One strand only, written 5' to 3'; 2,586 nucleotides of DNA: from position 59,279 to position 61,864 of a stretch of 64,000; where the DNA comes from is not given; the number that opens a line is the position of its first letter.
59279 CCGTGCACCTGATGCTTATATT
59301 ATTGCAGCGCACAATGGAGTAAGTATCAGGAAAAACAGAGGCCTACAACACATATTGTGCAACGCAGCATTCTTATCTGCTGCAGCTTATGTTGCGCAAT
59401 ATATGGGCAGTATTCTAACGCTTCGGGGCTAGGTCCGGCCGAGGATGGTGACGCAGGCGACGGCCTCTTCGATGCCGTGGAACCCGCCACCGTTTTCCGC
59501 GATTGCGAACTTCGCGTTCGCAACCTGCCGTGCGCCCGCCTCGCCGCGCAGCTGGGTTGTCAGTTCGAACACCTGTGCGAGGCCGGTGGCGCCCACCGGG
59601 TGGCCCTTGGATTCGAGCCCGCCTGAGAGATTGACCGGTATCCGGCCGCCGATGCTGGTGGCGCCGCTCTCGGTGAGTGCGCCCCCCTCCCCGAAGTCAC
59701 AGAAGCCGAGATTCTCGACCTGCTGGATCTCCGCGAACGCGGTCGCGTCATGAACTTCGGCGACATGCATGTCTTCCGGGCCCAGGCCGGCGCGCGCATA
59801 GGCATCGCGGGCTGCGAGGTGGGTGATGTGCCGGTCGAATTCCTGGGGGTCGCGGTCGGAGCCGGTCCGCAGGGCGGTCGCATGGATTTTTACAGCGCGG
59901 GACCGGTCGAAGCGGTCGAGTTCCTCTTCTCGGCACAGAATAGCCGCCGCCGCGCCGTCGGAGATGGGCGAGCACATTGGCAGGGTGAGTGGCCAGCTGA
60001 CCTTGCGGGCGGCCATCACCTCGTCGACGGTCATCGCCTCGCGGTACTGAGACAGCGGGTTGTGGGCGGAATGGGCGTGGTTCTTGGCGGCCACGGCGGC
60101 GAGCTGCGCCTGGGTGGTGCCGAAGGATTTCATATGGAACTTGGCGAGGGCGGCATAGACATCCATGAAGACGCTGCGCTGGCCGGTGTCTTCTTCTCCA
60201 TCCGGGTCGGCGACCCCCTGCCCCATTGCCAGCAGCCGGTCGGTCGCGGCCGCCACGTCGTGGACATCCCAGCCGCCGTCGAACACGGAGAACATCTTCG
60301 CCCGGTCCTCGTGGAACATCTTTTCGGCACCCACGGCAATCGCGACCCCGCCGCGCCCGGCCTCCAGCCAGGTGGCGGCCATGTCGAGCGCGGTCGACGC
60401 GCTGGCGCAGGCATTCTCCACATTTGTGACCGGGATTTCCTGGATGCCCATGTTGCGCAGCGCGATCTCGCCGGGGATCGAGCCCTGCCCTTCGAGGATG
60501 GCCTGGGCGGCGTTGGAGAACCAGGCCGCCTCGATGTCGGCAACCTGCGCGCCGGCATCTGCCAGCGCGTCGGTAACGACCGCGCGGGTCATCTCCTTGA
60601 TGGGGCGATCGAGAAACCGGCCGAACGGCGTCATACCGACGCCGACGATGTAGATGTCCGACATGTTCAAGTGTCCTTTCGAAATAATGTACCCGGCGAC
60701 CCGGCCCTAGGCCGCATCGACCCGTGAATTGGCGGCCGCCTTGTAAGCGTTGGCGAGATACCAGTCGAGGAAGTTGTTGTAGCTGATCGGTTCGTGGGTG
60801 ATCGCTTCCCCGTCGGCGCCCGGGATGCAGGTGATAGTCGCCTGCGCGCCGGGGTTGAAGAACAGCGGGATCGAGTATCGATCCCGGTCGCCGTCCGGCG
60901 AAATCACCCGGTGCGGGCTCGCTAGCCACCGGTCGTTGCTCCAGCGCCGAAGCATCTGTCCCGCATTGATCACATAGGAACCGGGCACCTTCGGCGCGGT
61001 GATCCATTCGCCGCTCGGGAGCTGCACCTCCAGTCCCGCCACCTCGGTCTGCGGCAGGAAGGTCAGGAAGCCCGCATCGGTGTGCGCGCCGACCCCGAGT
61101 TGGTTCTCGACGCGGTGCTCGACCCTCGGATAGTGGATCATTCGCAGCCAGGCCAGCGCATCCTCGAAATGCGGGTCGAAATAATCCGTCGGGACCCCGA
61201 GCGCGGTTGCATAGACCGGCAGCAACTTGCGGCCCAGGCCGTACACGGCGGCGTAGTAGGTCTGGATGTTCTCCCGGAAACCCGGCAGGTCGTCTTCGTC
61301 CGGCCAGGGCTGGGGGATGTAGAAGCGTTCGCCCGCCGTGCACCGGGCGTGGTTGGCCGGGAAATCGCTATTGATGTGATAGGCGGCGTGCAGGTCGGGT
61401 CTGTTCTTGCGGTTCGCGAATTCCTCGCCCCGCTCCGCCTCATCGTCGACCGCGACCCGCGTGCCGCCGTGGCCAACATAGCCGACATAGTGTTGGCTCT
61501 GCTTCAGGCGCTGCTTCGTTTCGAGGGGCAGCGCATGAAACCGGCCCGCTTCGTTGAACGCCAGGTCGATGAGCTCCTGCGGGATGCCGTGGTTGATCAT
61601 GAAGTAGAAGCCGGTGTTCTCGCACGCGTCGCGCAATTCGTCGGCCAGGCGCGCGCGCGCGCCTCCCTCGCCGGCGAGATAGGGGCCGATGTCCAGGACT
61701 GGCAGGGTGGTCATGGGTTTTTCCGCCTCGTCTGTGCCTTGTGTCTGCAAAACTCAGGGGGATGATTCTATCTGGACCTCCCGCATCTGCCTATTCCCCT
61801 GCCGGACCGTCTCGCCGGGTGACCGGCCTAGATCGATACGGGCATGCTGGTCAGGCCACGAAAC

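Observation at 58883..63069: P450 / IPNS-like oxygenase / SCP-x thiolase / small-protein operon with recurring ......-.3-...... operator-like motifs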

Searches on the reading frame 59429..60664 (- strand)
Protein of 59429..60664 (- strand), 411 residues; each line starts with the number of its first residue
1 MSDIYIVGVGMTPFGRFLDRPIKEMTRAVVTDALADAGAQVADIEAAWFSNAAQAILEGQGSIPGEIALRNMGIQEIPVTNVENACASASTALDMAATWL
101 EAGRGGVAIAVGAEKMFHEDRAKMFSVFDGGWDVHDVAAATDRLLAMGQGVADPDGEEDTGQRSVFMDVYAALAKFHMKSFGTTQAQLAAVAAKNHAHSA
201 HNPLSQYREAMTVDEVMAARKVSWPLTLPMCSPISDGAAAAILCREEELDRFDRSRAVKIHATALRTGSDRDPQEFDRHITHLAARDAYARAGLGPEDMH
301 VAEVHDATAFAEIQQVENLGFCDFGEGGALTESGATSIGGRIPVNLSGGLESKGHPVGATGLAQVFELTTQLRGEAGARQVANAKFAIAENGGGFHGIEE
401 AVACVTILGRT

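Call 4: search_protein_families(library=pfam, proteins=[window:59429-60664:-], max_evalue=0.01)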
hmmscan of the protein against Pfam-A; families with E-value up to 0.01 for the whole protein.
window:59429-60664:- (411 aa): 5 families
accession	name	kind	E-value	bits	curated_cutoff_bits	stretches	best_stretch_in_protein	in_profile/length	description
PF22691.2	Thiolase_C_1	-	2.3e-37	128.3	28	1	281-396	20-134/144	Thiolase C-terminal domain-like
PF00108.29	Thiolase_N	-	1.5e-21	77.4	26.4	1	4-207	1-193/260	Thiolase, N-terminal domain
PF02803.24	Thiolase_C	-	9.2e-08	32.2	27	1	282-383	25-108/123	Thiolase, C-terminal domain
PF00109.32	ketoacyl-synt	-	6.2e-05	23.2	20.8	1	63-126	153-214/252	Beta-ketoacyl synthase, N-terminal domain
PF08545.16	ACP_syn_III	-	0.00014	22.1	24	0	82-118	3-39/80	3-Oxoacyl-[acyl-carrier-protein (ACP)] synthase III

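Call 22: find_related_loci(query=window:59429-60664:-, collection=genome_contigs, flank=5000)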
Query window:59429-60664:- (411 aa) in genome_contigs; peptide patterns used: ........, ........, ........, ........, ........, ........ (x = any residue, [..] = any of these).
167 stretches matched a pattern; 93 encode a relative of the query (tblastn E <= 1e-3); the best 80 are kept; 80 distinct loci.
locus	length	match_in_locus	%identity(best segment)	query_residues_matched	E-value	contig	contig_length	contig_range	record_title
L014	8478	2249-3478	96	1-410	0e+0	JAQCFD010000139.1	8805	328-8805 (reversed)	MAG: Proteobacteria bacterium isolate casp40-mb.141 NODE_18626_length_8805_cov_0.063634, whole genome shotgun sequence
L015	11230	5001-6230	95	1-410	0e+0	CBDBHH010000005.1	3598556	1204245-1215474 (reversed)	MAG: Alphaproteobacteria bacterium isolate bcc394d7-c654-44df-b0f3-7ba1a8824e42 genome assembly, contig: contig_5, whole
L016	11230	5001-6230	96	1-410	0e+0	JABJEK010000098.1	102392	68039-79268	MAG: Rhodospirillaceae bacterium isolate SI074_bin10 k141_1715536, whole genome shotgun sequence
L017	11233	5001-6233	95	1-411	0e+0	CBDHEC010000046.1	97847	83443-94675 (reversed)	MAG: Alphaproteobacteria bacterium isolate 1c81f69c-037a-4853-b6df-20dfcc48d13e genome assembly, contig: contig_46, whol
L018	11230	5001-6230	94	1-410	0e+0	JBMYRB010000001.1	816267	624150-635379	MAG: Alphaproteobacteria bacterium isolate ME_XS_2303_bin_7 ME_XS_2303_bin_7_0, whole genome shotgun sequence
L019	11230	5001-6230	93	1-410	0e+0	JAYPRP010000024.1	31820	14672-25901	MAG: Rhodospirillaceae bacterium isolate SD3107_S37.maxbin.038_sub NODE_247_length_31820_cov_9.16974, whole genome shotg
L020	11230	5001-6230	90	1-410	0e+0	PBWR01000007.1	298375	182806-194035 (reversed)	MAG: Alphaproteobacteria bacterium isolate RS797 TaraRedSea_contig_9333, whole genome shotgun sequence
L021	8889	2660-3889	88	1-410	0e+0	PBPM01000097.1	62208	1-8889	MAG: Rhodospirillaceae bacterium isolate RS361 TaraRedSea_contig_51058, whole genome shotgun sequence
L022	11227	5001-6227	87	2-410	0e+0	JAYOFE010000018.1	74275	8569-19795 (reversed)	MAG: Alphaproteobacteria bacterium isolate 139551_S153_metabat_bins_sspec.tsv.071 NODE_257_length_74275_cov_71.582458, w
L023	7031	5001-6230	86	1-410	0e+0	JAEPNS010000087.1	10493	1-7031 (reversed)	MAG: Alphaproteobacteria bacterium isolate HXMU1420-4 NODE_87_length_10493_cov_4.143241, whole genome shotgun sequence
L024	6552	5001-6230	85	1-410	0e+0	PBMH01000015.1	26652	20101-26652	MAG: Alphaproteobacteria bacterium isolate SP218 MHASMcontig_1546125, whole genome shotgun sequence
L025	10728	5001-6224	84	2-409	0e+0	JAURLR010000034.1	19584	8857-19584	MAG: Alphaproteobacteria bacterium isolate SFB_Oligo_Co_136 k141_492944, whole genome shotgun sequence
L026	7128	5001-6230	87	1-410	0e+0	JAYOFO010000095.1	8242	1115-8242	MAG: Rhodospirillaceae bacterium isolate 139551_S153_metabat_bins_2.tsv.032 NODE_9039_length_8242_cov_36.721632, whole g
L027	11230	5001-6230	84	1-410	0e+0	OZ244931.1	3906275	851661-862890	MAG: Alphaproteobacteria bacterium isolate 81e4cf52-faa7-4468-87d0-1594d19733c2 genome assembly, chromosome: 1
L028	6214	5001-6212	76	1-404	0e+0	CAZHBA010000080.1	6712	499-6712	MAG TPA_asm: uncultured Rhodospirillaceae bacterium isolate SRP260945_co2_420 genome assembly, contig: k141_1358070, who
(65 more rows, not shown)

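Call 39: search_solved_structures(query=window:59429-60664:-, max_evalue=1e-10)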
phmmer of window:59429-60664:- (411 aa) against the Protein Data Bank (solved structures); distinct sequences matched with E-value up to 1e-10: 21.
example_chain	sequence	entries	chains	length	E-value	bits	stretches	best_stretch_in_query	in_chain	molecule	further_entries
6hsj_A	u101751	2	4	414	3.4e-57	197.6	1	4-393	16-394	SCP2-thiolase (type-1)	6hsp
6hrv_A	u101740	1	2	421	3.6e-57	197.5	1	4-393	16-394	SCP2-thiolase (type-1)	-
7pxp_C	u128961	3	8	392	1.4e-49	172.5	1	160-404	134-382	Benzoylsuccinyl-CoA thiolase subunit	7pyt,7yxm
6esq_A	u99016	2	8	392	1.1e-48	169.6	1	1-397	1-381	acetoacetyl-CoA thiolase | Acetyl-CoA acetyltransferase thiolase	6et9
7yvy_A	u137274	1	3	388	7.6e-45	157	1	4-395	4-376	Acetyl-CoA acetyltransferase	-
4yzo_A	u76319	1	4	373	2e-41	145.7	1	174-395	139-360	Putative acyl-CoA acyltransferase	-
4bia_A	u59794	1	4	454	4.7e-38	134.6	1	183-385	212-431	3-KETOACYL-COA THIOLASE, PUTATIVE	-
4bi9_A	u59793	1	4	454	1.3e-37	133.1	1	183-385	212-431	3-KETOACYL-COA THIOLASE, PUTATIVE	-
3zbg_A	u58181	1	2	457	1.2e-30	110.3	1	174-384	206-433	3-KETOACYL-COA THIOLASE-LIKE PROTEIN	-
3zbk_A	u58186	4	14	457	2.3e-29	106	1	174-384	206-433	3-KETOACYL-COA THIOLASE-LIKE PROTEIN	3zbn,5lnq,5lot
3zbl_A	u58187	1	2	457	2.9e-29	105.7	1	174-384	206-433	3-KETOACYL-COA THIOLASE-LIKE PROTEIN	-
4u4e_A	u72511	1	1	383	9.9e-29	103.9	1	168-395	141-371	Thiolase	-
9myr_A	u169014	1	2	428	1.4e-22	83.7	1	154-396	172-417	Nonspecific lipid-transfer protein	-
9skh_I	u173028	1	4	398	2.9e-21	79.4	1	284-398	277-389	2,4-diacetylphloroglucinol biosynthesis protein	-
9skm_I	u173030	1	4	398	6.2e-20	75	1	284-398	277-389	2,4-diacetylphloroglucinol biosynthesis protein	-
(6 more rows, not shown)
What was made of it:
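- On SCP2-type (SCP-x) thiolase: The best PDB hit is SCP2-thiolase type-1 at 3.4e-57 (call 39).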

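Call 53: search_protein_families(library=ncbifam, proteins=[window:59429-60664:-], max_evalue=0.01)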
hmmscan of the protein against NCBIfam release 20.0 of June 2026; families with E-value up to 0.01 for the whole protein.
window:59429-60664:- (411 aa): 47 families (the best 25 are shown)
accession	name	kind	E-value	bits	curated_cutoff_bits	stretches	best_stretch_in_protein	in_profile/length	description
NF004720.0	PRK06064.1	subfamily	4.8e-91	305.4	420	1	1-410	1-387/389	thiolase domain-containing protein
NF006102.0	PRK08256.1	subfamily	1.2e-89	301.1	436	1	2-393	3-380/394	lipid-transfer protein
NF053570.1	AcCoTHIOL_METTL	equivalog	1.7e-79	267.5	600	1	1-409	1-382/385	acetyl-CoA acetyltransferase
NF004810.0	PRK06157.1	equivalog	1.2e-71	241.9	403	1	3-410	8-397/400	acetyl-CoA acetyltransferase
NF009228.0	PRK12578.1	subfamily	1.1e-69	234.9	485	2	165-394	142-375/387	thiolase domain-containing protein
NF005704.0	PRK07516.1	subfamily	1.2e-66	225.2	412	1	2-395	2-376/389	thiolase domain-containing protein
NF004715.0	PRK06059.1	equivalog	8.6e-65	219.2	424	2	170-395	147-389/399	lipid-transfer protein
NF053628.1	BnzsclthlBbsBGT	equivalog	9.5e-56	189.3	750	2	158-406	131-383/389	benzoylsuccinyl-CoA thiolase subunit BbsB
NF004936.0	PRK06289.1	equivalog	4.5e-49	167.3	375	1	2-394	3-391/405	acetyl-CoA acetyltransferase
NF004811.0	PRK06158.1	subfamily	1.9e-48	165.4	421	1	6-395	12-369/384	acetyl-CoA acetyltransferase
NF004982.0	PRK06365.1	equivalog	2.3e-47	162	695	2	281-391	295-413/430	thiolase domain-containing protein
NF006010.0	PRK08142.1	subfamily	2.9e-47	161.3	462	1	4-410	7-387/388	thiolase domain-containing protein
NF006180.0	PRK08313.1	subfamily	2.6e-43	148.4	514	1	4-394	6-372/389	thiolase domain-containing protein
NF004721.0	PRK06065.1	equivalog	7.1e-38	130.5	455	2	169-384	152-370/393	thiolase domain-containing protein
NF005892.0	PRK07855.1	subfamily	5.6e-33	114.4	469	1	6-386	10-371/390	lipid-transfer protein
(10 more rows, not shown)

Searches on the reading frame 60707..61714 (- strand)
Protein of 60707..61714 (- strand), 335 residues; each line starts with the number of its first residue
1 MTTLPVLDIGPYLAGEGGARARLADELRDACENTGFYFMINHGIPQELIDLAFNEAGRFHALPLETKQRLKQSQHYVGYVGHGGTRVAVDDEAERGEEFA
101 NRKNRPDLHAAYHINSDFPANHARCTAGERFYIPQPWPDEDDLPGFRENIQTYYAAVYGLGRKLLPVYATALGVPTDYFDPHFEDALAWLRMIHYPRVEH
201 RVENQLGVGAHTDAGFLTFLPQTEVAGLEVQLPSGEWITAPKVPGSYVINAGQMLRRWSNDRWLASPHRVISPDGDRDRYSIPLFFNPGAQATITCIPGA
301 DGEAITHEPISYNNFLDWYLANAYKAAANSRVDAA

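Call 4: search_protein_families(library=pfam, proteins=[window:60707-61714:-], max_evalue=0.01)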
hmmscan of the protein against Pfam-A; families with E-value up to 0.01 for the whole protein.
window:60707-61714:- (335 aa): 2 families
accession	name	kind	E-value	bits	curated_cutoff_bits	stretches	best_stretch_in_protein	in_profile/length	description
PF14226.12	DIOX_N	-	7.1e-23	81.9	27.3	1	4-140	1-117/117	non-haem dioxygenase in morphine synthesis N-terminal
PF03171.26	2OG-FeII_Oxy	-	7.9e-22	77.9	23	1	190-288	5-101/101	2OG-Fe(II) oxygenase superfamily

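Call 40: search_solved_structures(query=window:60707-61714:-, max_evalue=1e-10)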
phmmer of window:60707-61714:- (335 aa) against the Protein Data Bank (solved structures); distinct sequences matched with E-value up to 1e-10: 65 (the best 60 are shown).
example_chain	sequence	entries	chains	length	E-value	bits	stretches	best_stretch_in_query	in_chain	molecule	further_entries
9ovh_A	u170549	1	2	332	1.4e-46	162.8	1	1-302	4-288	2-oxoglutarate-dependent ethylene/succinate-forming enzyme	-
6jyv_A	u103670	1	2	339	1e-42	150.1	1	3-300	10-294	Probable iron/ascorbate oxidoreductase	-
5c3p_A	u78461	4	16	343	1.2e-36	130.1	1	4-321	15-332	Thymine dioxygenase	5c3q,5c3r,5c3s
5c3o_A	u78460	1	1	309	6.8e-34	121.1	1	4-290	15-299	Thymine dioxygenase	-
3oox_A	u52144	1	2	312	4.5e-32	115.1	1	21-294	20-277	putative 2OG-Fe(II) oxygenase family protein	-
9l50_A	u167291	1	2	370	8.3e-31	110.9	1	3-311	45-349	ring expansion oxygenase SpoC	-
9l51_A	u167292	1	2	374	8.6e-31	110.9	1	3-311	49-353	ring expansion oxygenase SpoC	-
9l52_A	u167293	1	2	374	9.3e-31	110.8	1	3-311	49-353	ring expansion oxygenase SpoC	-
6xjj_A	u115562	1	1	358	1.5e-30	110.1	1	4-311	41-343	2-oxoglutarate-dependent dioxygenase tropC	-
9ig3_A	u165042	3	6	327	1.3e-27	100.4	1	4-293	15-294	2-oxoglutarate-dependent dioxygenase traH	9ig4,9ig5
1bk0_A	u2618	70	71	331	1.8e-27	99.9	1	3-318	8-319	ISOPENICILLIN N SYNTHASE | ISOPENICILLIN N SYNTHETASE | Anaerobic Fixed Target Structure of Isopenicillin N synthase in complex with Fe and ACV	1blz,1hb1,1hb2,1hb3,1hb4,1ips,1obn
2bjs_A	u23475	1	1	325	2.1e-27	99.7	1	3-317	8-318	ISOPENICILLIN N SYNTHETASE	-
6zam_A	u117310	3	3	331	2.5e-27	99.5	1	3-318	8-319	Isopenicillin N synthase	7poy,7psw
9s1k_A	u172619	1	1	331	4.6e-27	98.6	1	3-318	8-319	Isopenicillin N synthase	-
6lsv_A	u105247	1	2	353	7.6e-27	97.9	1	137-296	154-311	Probable 2-oxoglutarate-dependent dioxygenase At5g05600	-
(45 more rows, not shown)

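Call 53: search_protein_families(library=ncbifam, proteins=[window:60707-61714:-], max_evalue=0.01)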
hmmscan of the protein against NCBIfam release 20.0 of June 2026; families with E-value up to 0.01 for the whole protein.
window:60707-61714:- (335 aa): 0 families
